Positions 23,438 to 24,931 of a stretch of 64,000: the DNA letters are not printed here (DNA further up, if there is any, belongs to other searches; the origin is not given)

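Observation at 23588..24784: AT-rich gene encoding a DUF433 (antitoxin-like) domain fused to a roughly 330-aa unknown domain, flanked by inverted REP-like elements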

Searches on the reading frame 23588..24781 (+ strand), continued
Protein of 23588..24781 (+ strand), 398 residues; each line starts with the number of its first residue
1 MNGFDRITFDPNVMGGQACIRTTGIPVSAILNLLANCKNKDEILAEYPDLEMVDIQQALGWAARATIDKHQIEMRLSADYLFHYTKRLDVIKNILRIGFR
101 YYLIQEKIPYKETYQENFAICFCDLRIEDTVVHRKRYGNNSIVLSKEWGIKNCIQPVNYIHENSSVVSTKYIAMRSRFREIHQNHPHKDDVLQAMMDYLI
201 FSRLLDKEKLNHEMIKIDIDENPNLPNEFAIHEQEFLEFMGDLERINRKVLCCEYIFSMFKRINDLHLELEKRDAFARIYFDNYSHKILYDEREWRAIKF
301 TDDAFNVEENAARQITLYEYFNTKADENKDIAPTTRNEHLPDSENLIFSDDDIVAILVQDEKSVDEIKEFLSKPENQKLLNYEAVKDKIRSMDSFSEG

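Call 38: find_encoding_contigs(protein=P0002, flank=3000, max_places=2)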
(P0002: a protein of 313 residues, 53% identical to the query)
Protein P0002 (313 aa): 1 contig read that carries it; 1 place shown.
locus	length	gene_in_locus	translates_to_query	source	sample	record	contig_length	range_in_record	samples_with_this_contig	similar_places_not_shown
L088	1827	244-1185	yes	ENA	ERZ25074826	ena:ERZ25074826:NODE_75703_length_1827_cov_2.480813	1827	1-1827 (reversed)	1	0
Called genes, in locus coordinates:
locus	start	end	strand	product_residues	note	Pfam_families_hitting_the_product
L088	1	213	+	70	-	?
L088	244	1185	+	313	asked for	PF10899:AbiGi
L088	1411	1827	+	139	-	?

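Call 39: predict_structure(alignment_id=A2)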
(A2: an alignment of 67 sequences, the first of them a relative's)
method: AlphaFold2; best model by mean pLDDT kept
length: 398 residues; sequences in the alignment: 67
mean_pLDDT: 86.1   pTM: 0.78
mean pLDDT of the five models: 86.1, 85.4, 85.2, 84.6, 84.4
residues with pLDDT >= 90: 218; 70-90: 121; 50-70: 43; < 50: 16
segments of 3 or more residues with pLDDT < 50: 1-6, 329-335
pLDDT, mean of each block of 10 residues (from residue 1): 46 56 73 83 88 86 83 90 98 98 88 86 95 95 98 97 88 88 84 92 94 92 96 97 97 91 89 92 88 93 60 55 50 59 96 98 98 97 98 91
secondary structure, 60 per line:
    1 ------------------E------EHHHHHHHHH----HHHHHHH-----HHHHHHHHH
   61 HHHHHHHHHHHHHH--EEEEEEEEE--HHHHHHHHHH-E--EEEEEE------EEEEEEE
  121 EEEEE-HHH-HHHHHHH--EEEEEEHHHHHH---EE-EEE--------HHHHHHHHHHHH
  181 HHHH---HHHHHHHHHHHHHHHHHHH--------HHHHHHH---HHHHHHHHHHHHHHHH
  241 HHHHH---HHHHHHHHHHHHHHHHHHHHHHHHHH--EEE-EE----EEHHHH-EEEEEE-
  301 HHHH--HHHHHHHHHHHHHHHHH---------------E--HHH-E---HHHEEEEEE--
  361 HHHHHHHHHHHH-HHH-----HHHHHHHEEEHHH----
elements in order: H27-35 H40-46 H52-74 E77-85 H88-97 E102-107 E114-125 H131-137 E140-145 H146-151 E158-160 H169-184 H188-206 H215-221 H225-245 H249-274 E277-279 H289-292 E294-299 H301-304 H307-323 E353-358 H361-372 H382-388 E389-391

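Call 45: fold_search(model_id=the predicted structure, library=pdb)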
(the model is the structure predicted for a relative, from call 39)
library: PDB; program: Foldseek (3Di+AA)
matches with E <= 10: 89; with E <= 0.001: 0
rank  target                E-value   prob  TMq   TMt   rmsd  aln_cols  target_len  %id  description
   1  2ga1_A                2.4e-01  0.99  0.13  0.47   6.2        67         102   31  Crystal structure of a duf433 member protein (ava_0674) from anabaena variabilis atcc 29413 at 2.00 A resolution (released 2006-03-28)
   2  2ga1_B                3.6e-01  0.97  0.13  0.46   8.7        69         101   33  Crystal structure of a duf433 member protein (ava_0674) from anabaena variabilis atcc 29413 at 2.00 A resolution (released 2006-03-28)
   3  7omv                  5.4e-01  0.20  0.15  0.25   7.2       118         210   15  Thermus sp. 2.9 DarT (released 2021-06-23)
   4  7zi4_D                1.4e+00  0.01  0.05  0.05  17.9        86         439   10  Cryo-EM structure of the human INO80 complex bound to a WT nucleosome (released 2023-04-19)
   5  9l9t_A                2.2e+00  0.02  0.07  0.13  18.7       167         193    8  Crystal structure of a coronaviral M protein in complex with a C-terminal peptide of the N protein (released 2025-11-05)
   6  7y9b_A                2.6e+00  0.02  0.07  0.14  17.5       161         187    8  Crystal structure of the membrane (M) protein of a SARS-COV-2-related coronavirus (released 2022-08-17)
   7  8aa9_B                2.6e+00  0.01  0.08  0.14  14.2       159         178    9  Crystal structure of the Rpa1 AROD-OB-1 domains (released 2023-05-03)
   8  6zu5_SX0              2.7e+00  0.03  0.09  0.19  10.3        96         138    8  Structure of the Paranosema locustae ribosome in complex with Lso2 (released 2020-11-04)
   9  6bcg_A                3.1e+00  0.01  0.08  0.10  16.4       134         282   11  I-LtrI A28G bound to cognate substrate (pre-cleavage complex) (released 2018-10-24)
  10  3mip_A                3.3e+00  0.02  0.09  0.18  15.7       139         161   14  I-MsoI re-designed for altered DNA cleavage specificity (-8GCG) (released 2010-05-19)
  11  8xtv_A                3.5e+00  0.01  0.07  0.08  16.3       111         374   12  Crystal structure of AaHPPD-Y14150 complex (released 2025-01-15)
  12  4c3i_A                3.5e+00  0.01  0.06  0.02  14.7       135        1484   10  Structure of 14-subunit RNA polymerase I at 3.0 A resolution, crystal form C2-100 (released 2013-10-23)
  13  11qf_A                3.7e+00  0.01  0.08  0.10  22.3       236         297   12  I-PnoMI with solubilizing mutations (released 2026-03-25)
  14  2o7m_A                3.9e+00  0.02  0.09  0.19  16.3       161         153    9  The C-terminal loop of the homing endonuclease I-CreI is essential for DNA binding and cleavage. Identification of a n (released 2007-10-23)
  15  8aa9_A                3.9e+00  0.01  0.08  0.14  14.4       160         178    9  Crystal structure of the Rpa1 AROD-OB-1 domains (released 2023-05-03)
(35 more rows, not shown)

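Call 49: find_related_loci(query=A1, collection=metagenome_contigs, flank=6000)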
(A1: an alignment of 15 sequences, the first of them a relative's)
Query A1 (398 aa) in metagenome_contigs; peptide patterns used: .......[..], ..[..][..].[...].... (x = any residue, [..] = any of these).
225 stretches matched a pattern; 80 encode a relative of the query (tblastn E <= 1e-3); 80 distinct loci.
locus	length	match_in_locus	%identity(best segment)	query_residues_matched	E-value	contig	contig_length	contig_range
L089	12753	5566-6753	42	1-397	2e-92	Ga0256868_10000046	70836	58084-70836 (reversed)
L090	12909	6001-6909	40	75-397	2e-73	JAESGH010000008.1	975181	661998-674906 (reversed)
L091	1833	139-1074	40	66-397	1e-76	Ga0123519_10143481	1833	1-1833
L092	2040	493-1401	40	75-397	1e-75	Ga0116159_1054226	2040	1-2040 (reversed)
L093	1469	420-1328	39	75-397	9e-75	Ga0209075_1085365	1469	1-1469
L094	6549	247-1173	41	75-397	9e-68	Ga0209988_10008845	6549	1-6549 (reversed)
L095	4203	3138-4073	33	75-397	7e-53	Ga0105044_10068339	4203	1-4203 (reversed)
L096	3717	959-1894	33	75-397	4e-51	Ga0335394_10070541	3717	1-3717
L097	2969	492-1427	33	75-397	5e-51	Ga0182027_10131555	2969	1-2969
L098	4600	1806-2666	36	76-373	5e-50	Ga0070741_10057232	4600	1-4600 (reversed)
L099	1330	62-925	34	75-371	8e-52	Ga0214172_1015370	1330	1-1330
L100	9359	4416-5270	37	71-371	5e-49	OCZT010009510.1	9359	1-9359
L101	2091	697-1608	35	74-397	4e-49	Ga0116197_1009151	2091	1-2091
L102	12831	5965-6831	34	75-372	1e-47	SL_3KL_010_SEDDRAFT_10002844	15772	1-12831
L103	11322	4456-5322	34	72-372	1e-47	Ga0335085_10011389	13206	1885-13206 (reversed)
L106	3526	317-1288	31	60-397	3e-47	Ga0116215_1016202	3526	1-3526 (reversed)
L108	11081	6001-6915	32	75-395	2e-46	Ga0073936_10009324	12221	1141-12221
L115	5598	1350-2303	33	75-397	8e-42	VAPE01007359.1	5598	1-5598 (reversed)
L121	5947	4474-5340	32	71-367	2e-35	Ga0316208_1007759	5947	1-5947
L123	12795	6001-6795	35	76-358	5e-42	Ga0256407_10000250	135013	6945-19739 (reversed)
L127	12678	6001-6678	28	73-311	1e-18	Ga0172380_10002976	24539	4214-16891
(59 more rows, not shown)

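Call 54: search_protein_families(library=pfam, proteins=[L100:5395-8433:+, L115:2516-4870:+, L103:5505-6746:-, L103:6737-9028:-, L121:564-3224:+, L127:3432-5408:+, L127:6891-8915:+, L123:4384-5775:+, L095:1381-3072:+, L102:7600-9228:+], max_evalue=0.001)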
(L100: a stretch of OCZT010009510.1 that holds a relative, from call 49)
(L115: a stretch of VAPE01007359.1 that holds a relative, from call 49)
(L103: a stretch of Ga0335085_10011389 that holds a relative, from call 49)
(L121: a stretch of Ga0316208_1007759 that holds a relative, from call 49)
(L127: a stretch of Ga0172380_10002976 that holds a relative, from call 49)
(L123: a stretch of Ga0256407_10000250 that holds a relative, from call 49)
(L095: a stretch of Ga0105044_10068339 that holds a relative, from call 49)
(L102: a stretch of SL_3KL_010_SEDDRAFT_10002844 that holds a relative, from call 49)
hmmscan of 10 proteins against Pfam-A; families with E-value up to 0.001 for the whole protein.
L100:5395-8433:+ (1013 aa): 6 families
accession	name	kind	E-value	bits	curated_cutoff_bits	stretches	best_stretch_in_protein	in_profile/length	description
PF07669.17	Eco57I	-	6.7e-48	163.5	25.3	1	475-659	1-171/171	Eco57I restriction-modification methylase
PF02384.22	N6_Mtase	-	3.8e-16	59.7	20.4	1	378-710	20-266/311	N-6 DNA Methylase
PF20473.4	MmeI_Mtase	-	9.2e-14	51.7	27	1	411-584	16-152/259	MmeI, DNA-methyltransferase domain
PF12950.13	TaqI_C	-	9.6e-11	42.4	26.5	1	777-935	1-118/118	TaqI-like C-terminal specificity domain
PF04313.20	HSDR_N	-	1.1e-09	38.8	25.1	1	53-166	2-197/198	Type I restriction enzyme R protein N terminus (HSDR_N)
PF01170.24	UPF0020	-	0.00012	22.3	22.3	0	417-511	31-113/197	RMKL-like, methyltransferase domain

L115:2516-4870:+ (785 aa): 5 families
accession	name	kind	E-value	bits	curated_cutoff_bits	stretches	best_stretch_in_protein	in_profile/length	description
PF02384.22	N6_Mtase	-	6.7e-19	68.8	20.4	1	246-477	28-253/311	N-6 DNA Methylase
PF07669.17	Eco57I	-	7.7e-13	49.3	25.3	1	303-430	3-157/171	Eco57I restriction-modification methylase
PF20473.4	MmeI_Mtase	-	2.7e-07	30.5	27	1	269-319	18-66/259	MmeI, DNA-methyltransferase domain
PF13847.12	Methyltransf_31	-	3.9e-06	27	27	1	269-363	2-88/145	Methyltransferase domain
PF05175.20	MTS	-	1.3e-05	25.3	23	1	266-377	27-123/170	Methyltransferase small domain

L103:5505-6746:- (414 aa): 1 family
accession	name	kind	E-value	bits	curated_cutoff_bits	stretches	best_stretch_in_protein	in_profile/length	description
PF18742.7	DpnII-MboI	-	7e-51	172.2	27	1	267-412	3-150/150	REase_DpnII-MboI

L103:6737-9028:- (764 aa): 1 family
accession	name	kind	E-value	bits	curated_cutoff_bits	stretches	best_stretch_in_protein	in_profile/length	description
PF02171.23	Piwi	-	1.5e-10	41.2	28.9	1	462-740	25-298/302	Piwi domain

L121:564-3224:+ (887 aa): 2 families
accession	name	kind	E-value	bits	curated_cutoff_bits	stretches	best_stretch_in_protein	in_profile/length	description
PF01555.25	N6_N4_Mtase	-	8.1e-16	59.1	26.7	1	330-604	1-217/221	DNA methylase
PF01170.24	UPF0020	-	3.8e-10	40.2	22.3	1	547-594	6-54/197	RMKL-like, methyltransferase domain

L127:3432-5408:+ (659 aa): 5 families
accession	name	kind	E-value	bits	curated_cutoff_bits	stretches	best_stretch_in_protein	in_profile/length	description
PF00456.26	Transketolase_N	-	1.1e-34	120.4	22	1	29-259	6-249/334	Transketolase, thiamine diphosphate binding domain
PF02779.29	Transket_pyr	-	1.6e-26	93.4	27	1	332-486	6-166/174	Transketolase, pyrimidine binding domain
PF02780.25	Transketolase_C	-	2.7e-16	60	25.9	1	513-628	7-122/124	Transketolase, C-terminal domain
PF13292.11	DXP_synthase_N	-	5.6e-09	36.1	21.2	1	105-199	83-177/274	1-deoxy-D-xylulose-5-phosphate synthase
PF00676.26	E1_dh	-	8.3e-05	22.1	22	1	130-233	99-201/300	Dehydrogenase E1 component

L127:6891-8915:+ (675 aa): 10 families
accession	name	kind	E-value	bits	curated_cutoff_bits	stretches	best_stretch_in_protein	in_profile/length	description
PF00041.27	fn3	-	7.2e-15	55.4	25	2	488-572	2-80/84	Fibronectin type III domain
PF15902.12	Sortilin-Vps10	-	1.5e-11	44.2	33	1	218-279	4-68/446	Sortilin, neurotensin receptor 3,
PF18962.6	Por_Secre_tail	-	1.3e-09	38.6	27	1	597-672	2-74/75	Secretion system C-terminal sorting domain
PF16656.11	Pur_ac_phosph_N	-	5.7e-09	36.9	30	1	490-563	4-83/93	Purple acid Phosphatase, N-terminal domain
PF18998.6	Flg_new_2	-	3.9e-08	33.6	23.6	1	321-389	2-72/73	Divergent InlB B-repeat domain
PF02012.26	BNR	-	9.9e-08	31.3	27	0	179-189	1-11/12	BNR/Asp-box repeat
PF16655.11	PhoD_N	-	1.3e-05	26.1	30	0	532-561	50-79/90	PhoD-like phosphatase, N-terminal domain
PF16893.11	fn3_2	-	1.9e-05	25.2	27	0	486-574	3-86/89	Fibronectin type III domain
PF14870.12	PSII_BNR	-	3.4e-05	23.7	27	1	48-150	34-137/303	Photosynthesis system II assembly factor YCF48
PF24489.1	Ig_J_second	-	5.5e-05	23.6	27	0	436-472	47-85/105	Tip attachment protein J second Ig-like domain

L123:4384-5775:+ (464 aa): 1 family
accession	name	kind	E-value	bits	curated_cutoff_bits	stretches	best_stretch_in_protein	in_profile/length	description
PF14281.12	PDDEXK_4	-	4.5e-27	95.6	22.3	1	37-212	2-182/183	PD-(D/E)XK nuclease superfamily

L095:1381-3072:+ (564 aa): 5 families
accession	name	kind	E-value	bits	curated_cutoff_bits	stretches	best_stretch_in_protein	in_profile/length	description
PF00580.27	UvrD-helicase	-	2e-31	110.1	23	2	176-256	189-268/271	UvrD/REP helicase N-terminal domain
PF13245.12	AAA_19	-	3.5e-13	50.3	25.1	1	10-241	2-131/134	AAA domain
PF01443.25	Viral_helicase1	-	5.1e-07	30.2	21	0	447-546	133-226/228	Viral superfamily 1 RNA helicase core domain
PF13361.12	UvrD_C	-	2.7e-06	27.5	25.6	1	483-548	285-347/350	UvrD-like helicase C-terminal domain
PF13604.12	AAA_30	-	0.00071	19.8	27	0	202-238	91-127/191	AAA domain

L102:7600-9228:+ (543 aa): 0 families

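Call 55: search_protein_families(library=pfam, proteins=[L089:3677-3958:+, L089:3961-4929:+, L089:4919-5542:+, L090:5229-5972:+, L090:7012-8178:+, L108:5511-5945:+, L108:6978-7754:-, L096:1969-3138:-, L097:1679-2968:+, L106:1652-3283:-], max_evalue=0.001)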
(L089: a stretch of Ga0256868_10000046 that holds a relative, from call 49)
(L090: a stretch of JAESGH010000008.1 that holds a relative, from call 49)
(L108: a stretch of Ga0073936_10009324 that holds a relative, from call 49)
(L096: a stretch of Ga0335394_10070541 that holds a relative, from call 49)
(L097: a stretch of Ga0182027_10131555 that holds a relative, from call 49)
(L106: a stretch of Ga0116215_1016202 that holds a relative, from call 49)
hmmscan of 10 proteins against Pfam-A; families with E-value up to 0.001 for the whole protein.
L089:3677-3958:+ (94 aa): 1 family
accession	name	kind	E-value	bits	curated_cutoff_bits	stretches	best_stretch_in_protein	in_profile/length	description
PF21748.3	UPF0150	-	6.6e-26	90.5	27.3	1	13-75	1-64/64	UPF0150-like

L089:3961-4929:+ (323 aa): 2 families
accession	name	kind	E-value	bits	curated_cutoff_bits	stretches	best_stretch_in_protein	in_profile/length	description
PF01555.25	N6_N4_Mtase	-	6.2e-18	66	26.7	1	53-303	1-220/221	DNA methylase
PF01170.24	UPF0020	-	0.0001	22.5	22.3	0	251-302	15-65/197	RMKL-like, methyltransferase domain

L089:4919-5542:+ (208 aa): 0 families

L090:5229-5972:+ (248 aa): 0 families

L090:7012-8178:+ (389 aa): 1 family
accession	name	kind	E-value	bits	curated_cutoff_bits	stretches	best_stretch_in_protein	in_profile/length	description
PF03235.19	GmrSD_N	-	1.6e-07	32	33.2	1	34-237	12-158/199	GmrSD restriction endonuclease, N-terminal domain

L108:5511-5945:+ (145 aa): 5 families
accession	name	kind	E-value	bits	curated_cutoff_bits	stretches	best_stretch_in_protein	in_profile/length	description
PF13412.12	HTH_24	-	6.4e-05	22.9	21.9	1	92-126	7-40/48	Winged helix-turn-helix DNA-binding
PF09339.16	HTH_IclR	-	0.00012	22.2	22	1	93-121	8-36/52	IclR helix-turn-helix domain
PF01381.28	HTH_3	-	0.00018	21.9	23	0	103-121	9-27/55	Helix-turn-helix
PF08281.18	Sigma70_r4_2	-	0.00032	20.7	25.7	0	103-124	26-47/54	Sigma-70, region 4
PF13384.12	HTH_23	-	0.00079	19.6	24.6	0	85-125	2-39/50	Homeodomain-like domain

L108:6978-7754:- (259 aa): 1 family
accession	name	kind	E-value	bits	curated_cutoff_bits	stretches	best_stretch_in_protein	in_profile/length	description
PF06067.16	DUF932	-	2.2e-06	28.1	23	1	42-234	8-211/227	Domain of unknown function (DUF932)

L096:1969-3138:- (390 aa): 2 families
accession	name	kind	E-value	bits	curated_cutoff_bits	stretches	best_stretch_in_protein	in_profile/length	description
PF01548.23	DEDD_Tnp_IS110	-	1.3e-21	77.4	29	1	9-163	1-149/155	Transposase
PF02371.22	Transposase_20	-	4.8e-21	75.4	21.3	1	211-295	3-86/87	Transposase IS116/IS110/IS902 family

L097:1679-2968:+ (430 aa): 8 families
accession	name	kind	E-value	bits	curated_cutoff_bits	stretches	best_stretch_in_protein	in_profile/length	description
PF13374.12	TPR_10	-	7.1e-24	83.5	27.5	2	324-358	2-36/42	Tetratricopeptide repeat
PF13424.12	TPR_12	-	9e-18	64.7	30.1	2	279-355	4-76/77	Tetratricopeptide repeat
PF00515.34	TPR_1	-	2.3e-13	49.7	27.8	1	279-308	2-31/34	Tetratricopeptide repeat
PF07719.23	TPR_2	-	1.4e-11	44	27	0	280-309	3-32/34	Tetratricopeptide repeat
PF13181.12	TPR_8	-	1.8e-11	43.7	25.7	0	242-268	2-28/34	Tetratricopeptide repeat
PF13428.12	TPR_14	-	2e-07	31.4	23.5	0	242-268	2-28/44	Tetratricopeptide repeat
PF13176.12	TPR_7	-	2.2e-05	24.7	27.9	0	280-311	1-32/36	Tetratricopeptide repeat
PF24885.1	TPR_NPHP3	-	7.2e-05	22.7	100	1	313-407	130-220/239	Nephrocystin-3 TPR domain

L106:1652-3283:- (544 aa): 2 families
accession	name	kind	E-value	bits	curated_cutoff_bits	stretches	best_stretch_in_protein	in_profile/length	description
PF00158.32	Sigma54_activat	-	2.9e-17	63.3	20.2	1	198-337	25-163/168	Sigma-54 interaction domain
PF25601.1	AAA_lid_14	-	0.00011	22.4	27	1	355-409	6-58/87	AAA+ ATPase lid domain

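Call 59: fold_search(model_id=the predicted structure, library=viral)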
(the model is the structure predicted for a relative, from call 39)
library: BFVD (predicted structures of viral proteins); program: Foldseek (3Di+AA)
matches with E <= 10: 86; with E <= 0.001: 0
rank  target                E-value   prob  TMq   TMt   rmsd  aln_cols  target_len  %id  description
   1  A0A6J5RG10            1.9e-01  0.16  0.12  0.17  13.0       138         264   16  Uncharacterized protein [uncultured Caudovirales phage]
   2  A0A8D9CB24            3.2e-01  0.28  0.12  0.14   7.2        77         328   17  Uncharacterized protein [uncultured marine phage]
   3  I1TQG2                4.0e-01  0.02  0.07  0.07  24.5       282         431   11  (no name in the UniProt tables at hand)
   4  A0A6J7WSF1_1          4.2e-01  0.11  0.13  0.04  16.2       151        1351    9  Large polyvalent protein associated domain-containing protein [uncultured Caudovirales phage]
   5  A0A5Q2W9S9            8.0e-01  0.03  0.08  0.14  15.7       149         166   11  (no name in the UniProt tables at hand)
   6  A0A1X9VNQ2            1.1e+00  0.05  0.11  0.10  19.6       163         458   18  Uncharacterized protein [Mimivirus AB-566-O17]
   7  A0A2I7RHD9            1.1e+00  0.05  0.12  0.09  16.3       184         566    9  (no name in the UniProt tables at hand)
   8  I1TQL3                1.4e+00  0.16  0.17  0.21   6.4        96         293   11  (no name in the UniProt tables at hand)
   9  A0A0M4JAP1            1.8e+00  0.01  0.09  0.08  20.0       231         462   11  (no name in the UniProt tables at hand)
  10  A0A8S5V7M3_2          1.9e+00  0.01  0.08  0.04  20.6       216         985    9  Uncharacterized protein [CrAss-like virus sp. ctUXy6]
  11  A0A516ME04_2          2.0e+00  0.04  0.12  0.05  15.6       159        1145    9  (no name in the UniProt tables at hand)
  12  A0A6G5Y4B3            2.1e+00  0.06  0.11  0.17  12.3       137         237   12  (no name in the UniProt tables at hand)
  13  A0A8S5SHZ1            2.3e+00  0.09  0.10  0.32   6.6        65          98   15  SsDNA thymidine ADP-ribosyltransferase, DarT [Phage sp. ctqZP6]
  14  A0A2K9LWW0            2.3e+00  0.06  0.10  0.10  13.6       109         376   17  Rep [uncultured virus]
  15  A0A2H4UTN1            2.4e+00  0.12  0.13  0.16   5.7        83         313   14  tRNA 2'-phosphotransferase/Ap4A hydrolase [Bodo saltans virus]
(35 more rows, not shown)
